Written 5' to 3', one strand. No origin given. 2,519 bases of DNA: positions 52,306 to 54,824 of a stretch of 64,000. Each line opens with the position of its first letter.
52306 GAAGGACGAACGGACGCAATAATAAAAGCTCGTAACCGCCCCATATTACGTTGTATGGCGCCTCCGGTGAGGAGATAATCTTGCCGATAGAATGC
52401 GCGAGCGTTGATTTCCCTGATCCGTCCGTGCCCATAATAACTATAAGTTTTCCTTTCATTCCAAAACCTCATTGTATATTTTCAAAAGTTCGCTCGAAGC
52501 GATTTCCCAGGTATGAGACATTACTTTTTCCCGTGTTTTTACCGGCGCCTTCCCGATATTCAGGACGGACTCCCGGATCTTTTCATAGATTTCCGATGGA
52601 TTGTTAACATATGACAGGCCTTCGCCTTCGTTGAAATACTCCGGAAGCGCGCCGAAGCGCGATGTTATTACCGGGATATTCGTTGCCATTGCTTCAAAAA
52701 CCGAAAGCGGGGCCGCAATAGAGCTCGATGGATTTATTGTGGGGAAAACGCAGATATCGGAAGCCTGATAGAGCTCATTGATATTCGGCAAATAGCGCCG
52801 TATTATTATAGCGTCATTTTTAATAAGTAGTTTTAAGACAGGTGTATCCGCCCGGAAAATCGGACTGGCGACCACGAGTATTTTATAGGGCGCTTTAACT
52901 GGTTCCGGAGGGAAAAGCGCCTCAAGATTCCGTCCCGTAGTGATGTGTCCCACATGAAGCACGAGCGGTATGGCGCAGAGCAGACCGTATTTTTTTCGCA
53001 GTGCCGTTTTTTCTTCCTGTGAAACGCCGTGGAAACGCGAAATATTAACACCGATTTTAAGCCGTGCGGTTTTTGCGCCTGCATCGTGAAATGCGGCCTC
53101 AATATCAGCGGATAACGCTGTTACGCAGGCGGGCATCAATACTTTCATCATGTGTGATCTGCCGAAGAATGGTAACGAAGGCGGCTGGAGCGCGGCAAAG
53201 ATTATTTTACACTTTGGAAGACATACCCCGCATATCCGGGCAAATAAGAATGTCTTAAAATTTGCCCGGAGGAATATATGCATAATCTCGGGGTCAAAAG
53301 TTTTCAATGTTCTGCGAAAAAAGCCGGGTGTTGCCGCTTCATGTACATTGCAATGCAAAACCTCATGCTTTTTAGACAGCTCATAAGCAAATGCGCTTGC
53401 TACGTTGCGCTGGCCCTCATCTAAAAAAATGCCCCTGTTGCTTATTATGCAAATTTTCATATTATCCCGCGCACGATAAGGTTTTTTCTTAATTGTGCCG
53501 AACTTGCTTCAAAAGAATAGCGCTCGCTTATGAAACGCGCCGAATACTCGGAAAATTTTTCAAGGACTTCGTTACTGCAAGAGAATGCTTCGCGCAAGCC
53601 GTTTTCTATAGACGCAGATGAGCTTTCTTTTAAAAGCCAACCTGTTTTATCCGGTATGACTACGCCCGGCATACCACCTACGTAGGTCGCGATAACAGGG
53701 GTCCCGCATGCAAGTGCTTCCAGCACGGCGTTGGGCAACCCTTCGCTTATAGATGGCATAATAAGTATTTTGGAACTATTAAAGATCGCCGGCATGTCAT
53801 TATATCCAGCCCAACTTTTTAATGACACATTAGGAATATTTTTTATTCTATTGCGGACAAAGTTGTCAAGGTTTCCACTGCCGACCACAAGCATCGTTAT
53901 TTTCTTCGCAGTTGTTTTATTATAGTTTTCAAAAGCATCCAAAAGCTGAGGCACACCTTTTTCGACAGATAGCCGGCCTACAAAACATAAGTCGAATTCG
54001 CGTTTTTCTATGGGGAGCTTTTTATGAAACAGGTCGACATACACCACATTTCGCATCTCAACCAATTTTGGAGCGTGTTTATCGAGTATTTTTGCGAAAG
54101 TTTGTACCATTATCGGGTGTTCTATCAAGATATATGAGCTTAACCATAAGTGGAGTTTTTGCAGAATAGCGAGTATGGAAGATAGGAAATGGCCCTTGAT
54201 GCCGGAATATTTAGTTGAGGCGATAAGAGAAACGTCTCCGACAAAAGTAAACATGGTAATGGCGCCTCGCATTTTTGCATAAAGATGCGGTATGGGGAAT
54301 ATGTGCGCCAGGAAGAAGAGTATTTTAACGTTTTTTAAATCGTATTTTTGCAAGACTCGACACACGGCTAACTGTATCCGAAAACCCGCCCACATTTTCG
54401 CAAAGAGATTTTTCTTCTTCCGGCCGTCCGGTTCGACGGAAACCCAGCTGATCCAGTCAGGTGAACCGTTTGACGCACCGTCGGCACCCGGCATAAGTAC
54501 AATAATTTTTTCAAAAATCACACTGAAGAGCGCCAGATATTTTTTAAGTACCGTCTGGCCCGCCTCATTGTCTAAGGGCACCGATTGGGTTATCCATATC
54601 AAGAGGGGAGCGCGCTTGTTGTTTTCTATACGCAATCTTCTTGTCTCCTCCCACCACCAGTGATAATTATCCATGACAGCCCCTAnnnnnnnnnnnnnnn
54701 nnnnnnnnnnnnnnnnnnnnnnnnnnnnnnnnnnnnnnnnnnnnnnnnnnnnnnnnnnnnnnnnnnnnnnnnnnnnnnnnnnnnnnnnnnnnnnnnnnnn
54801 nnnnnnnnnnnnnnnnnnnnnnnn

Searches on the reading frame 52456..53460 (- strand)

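Call 84: search_protein_families(library=pfam, proteins=[window:52456-53460:-], max_evalue=0.0001)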
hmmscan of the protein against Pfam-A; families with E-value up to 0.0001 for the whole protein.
window:52456-53460:- (334 aa): 3 families
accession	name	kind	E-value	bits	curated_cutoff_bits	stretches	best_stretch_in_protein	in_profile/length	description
PF13692.12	Glyco_trans_1_4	-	3.9e-12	47.1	27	1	208-297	48-138/142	Glycosyl transferases group 1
PF00534.26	Glycos_transf_1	-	2.7e-10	40.5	26.4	1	215-299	72-156/172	Glycosyl transferases group 1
PF13524.12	Glyco_trans_1_2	-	2e-06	28.3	25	1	226-297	39-110/144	Glycosyl transferase-like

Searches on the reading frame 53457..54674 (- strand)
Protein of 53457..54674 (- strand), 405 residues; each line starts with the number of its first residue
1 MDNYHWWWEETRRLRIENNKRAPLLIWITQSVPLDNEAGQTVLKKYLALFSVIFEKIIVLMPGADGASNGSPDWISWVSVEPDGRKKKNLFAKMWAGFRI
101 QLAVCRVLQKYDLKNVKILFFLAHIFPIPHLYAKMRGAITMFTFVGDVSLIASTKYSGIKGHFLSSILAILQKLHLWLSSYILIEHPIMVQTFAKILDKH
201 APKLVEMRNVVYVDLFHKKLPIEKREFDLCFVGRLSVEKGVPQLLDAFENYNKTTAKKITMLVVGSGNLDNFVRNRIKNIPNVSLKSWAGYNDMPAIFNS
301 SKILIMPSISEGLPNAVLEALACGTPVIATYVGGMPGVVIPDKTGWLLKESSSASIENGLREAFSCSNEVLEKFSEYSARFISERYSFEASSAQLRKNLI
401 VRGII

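Call 84: search_protein_families(library=pfam, proteins=[window:53457-54674:-], max_evalue=0.0001)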
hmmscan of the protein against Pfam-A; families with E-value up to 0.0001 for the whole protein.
window:53457-54674:- (405 aa): 4 families
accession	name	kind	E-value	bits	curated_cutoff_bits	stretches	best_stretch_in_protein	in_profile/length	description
PF00534.26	Glycos_transf_1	-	4.5e-33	114.6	26.4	1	216-379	5-170/172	Glycosyl transferases group 1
PF13692.12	Glyco_trans_1_4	-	5.8e-27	95.1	27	1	228-360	3-136/142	Glycosyl transferases group 1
PF20706.3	GT4-conflict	-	2.1e-06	27.4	26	1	202-334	172-315/385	Family 4 Glycosyltransferase in conflict systems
PF13524.12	Glyco_trans_1_2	-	1.1e-05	25.9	25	1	257-343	13-93/144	Glycosyl transferase-like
